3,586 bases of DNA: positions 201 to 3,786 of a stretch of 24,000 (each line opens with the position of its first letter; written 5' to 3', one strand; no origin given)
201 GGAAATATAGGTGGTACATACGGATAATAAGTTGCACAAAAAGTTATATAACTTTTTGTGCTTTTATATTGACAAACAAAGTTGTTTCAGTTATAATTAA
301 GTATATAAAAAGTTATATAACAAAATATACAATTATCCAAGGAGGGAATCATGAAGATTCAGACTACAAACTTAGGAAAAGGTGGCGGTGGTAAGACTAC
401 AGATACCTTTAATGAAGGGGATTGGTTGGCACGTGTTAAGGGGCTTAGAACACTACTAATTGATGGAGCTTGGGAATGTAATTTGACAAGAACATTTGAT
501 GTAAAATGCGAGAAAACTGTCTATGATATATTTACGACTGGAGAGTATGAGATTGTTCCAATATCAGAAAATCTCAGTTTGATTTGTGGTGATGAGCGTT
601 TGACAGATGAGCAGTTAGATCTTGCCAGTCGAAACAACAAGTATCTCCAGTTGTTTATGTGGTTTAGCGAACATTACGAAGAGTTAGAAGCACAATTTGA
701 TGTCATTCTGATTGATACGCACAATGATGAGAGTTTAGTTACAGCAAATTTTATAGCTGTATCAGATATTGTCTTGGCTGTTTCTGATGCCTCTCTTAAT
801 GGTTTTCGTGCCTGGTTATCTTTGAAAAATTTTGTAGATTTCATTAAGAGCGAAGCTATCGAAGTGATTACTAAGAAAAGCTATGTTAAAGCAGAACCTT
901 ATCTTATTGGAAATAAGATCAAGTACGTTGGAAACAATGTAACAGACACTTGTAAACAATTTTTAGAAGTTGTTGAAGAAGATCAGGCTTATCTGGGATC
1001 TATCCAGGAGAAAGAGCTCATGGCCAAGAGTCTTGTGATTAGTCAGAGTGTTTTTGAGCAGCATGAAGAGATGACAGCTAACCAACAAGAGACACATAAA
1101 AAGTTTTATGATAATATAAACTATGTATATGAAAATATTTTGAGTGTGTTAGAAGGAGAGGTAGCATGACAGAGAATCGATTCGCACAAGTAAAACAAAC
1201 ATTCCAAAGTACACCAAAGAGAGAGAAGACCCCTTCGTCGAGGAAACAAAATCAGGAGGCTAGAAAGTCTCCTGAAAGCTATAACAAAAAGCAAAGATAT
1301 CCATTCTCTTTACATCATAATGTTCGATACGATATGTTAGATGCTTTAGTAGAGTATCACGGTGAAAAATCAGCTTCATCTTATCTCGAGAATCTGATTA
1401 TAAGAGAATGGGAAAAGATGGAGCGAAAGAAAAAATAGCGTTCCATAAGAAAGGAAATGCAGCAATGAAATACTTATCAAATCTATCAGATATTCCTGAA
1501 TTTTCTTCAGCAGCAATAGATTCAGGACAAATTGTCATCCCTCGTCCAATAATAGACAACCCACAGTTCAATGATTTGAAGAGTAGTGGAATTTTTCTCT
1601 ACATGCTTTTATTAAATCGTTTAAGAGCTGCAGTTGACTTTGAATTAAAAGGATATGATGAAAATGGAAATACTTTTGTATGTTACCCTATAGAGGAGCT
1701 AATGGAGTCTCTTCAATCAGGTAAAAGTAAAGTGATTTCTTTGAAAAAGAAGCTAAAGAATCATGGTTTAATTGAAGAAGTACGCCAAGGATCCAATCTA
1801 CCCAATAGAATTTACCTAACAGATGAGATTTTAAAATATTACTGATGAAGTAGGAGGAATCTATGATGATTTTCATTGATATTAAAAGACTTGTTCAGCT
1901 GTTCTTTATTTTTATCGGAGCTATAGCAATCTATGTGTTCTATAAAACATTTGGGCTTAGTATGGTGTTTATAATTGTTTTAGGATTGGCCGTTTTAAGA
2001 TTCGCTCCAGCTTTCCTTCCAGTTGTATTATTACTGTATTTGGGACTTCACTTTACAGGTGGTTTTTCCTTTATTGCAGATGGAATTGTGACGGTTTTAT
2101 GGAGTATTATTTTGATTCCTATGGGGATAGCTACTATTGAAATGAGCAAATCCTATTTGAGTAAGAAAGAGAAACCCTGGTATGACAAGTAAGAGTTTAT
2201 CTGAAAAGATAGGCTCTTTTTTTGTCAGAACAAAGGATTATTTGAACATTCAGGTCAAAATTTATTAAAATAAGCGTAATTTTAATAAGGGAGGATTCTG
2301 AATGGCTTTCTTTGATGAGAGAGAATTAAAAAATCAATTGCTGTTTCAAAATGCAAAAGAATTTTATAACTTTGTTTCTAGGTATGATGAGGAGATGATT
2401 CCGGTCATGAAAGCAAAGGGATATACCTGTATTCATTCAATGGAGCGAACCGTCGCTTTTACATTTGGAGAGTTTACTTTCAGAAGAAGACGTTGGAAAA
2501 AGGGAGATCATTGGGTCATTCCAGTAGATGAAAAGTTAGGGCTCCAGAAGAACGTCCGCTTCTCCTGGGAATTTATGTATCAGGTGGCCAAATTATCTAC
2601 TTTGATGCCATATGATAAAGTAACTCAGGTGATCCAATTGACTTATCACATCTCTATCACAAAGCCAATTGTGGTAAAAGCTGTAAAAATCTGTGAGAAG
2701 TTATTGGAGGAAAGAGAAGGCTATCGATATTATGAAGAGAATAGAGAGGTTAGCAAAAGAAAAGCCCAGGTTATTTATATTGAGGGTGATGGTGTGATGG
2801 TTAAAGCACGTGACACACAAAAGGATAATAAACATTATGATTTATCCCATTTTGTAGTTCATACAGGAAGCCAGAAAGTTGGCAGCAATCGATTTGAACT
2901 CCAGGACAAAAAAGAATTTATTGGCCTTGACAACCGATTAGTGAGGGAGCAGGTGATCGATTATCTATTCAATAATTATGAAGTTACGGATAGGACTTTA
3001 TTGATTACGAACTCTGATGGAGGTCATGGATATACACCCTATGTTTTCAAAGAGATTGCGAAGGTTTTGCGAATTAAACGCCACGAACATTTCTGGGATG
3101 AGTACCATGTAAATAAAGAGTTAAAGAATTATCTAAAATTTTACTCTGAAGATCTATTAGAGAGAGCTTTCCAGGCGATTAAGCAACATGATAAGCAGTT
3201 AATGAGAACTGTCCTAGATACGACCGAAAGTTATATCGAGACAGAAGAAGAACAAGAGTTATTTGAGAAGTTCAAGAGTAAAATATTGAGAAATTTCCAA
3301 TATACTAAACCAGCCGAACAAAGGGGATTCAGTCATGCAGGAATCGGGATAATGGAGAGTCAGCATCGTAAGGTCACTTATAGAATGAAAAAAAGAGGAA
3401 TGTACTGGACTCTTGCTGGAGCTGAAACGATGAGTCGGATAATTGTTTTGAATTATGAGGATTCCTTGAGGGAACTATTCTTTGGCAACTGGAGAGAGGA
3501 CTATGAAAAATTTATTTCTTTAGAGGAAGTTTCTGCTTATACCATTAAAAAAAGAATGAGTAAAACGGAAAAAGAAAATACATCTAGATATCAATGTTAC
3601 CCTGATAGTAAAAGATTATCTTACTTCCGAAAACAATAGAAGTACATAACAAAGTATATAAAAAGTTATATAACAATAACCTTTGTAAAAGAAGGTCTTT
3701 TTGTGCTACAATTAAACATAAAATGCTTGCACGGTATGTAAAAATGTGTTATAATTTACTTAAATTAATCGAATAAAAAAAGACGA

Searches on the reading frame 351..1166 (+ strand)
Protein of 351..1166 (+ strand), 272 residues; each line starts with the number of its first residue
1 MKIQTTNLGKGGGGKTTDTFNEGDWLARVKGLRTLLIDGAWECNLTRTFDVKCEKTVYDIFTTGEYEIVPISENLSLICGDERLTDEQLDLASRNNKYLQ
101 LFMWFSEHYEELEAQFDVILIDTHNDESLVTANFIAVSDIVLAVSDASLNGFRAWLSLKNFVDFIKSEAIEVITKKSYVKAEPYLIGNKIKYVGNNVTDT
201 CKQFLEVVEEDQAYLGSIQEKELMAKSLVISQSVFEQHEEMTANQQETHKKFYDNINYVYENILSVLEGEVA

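Call 94: search_protein_families(library=pfam, proteins=[window:351-1166:+], max_evalue=0.001)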
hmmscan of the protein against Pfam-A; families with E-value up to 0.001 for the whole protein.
window:351-1166:+ (272 aa): 2 families
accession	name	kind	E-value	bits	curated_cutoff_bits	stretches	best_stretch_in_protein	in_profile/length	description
PF13614.12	AAA_31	-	5.1e-17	62.8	27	1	9-167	9-169/177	AAA domain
PF01656.29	CbiA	-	1.2e-05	25.7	25.4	1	9-225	6-116/125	CobQ/CobB/MinD/ParA nucleotide binding domain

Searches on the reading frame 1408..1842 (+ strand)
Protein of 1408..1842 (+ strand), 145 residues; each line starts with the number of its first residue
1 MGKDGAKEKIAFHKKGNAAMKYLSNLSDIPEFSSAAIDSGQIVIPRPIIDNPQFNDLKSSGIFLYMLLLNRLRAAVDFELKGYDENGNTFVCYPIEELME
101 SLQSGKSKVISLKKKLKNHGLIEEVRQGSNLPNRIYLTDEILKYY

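Call 94: search_protein_families(library=pfam, proteins=[window:1408-1842:+], max_evalue=0.001)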
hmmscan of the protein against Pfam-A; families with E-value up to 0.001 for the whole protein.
window:1408-1842:+ (145 aa): 1 family
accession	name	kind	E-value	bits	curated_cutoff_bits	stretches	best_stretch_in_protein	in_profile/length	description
PF06970.17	RepA_N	-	6.9e-12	45.6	30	1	44-116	6-76/76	Replication initiator protein A (RepA) N-terminus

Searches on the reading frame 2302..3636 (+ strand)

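Call 94: search_protein_families(library=pfam, proteins=[window:2302-3636:+], max_evalue=0.001)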
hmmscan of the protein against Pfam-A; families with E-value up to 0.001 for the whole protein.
window:2302-3636:+ (445 aa): 1 family
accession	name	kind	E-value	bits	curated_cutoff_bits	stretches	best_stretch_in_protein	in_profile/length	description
PF06782.17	UPF0236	-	1e-20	74.4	24.3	1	23-386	29-387/400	Uncharacterised protein family (UPF0236)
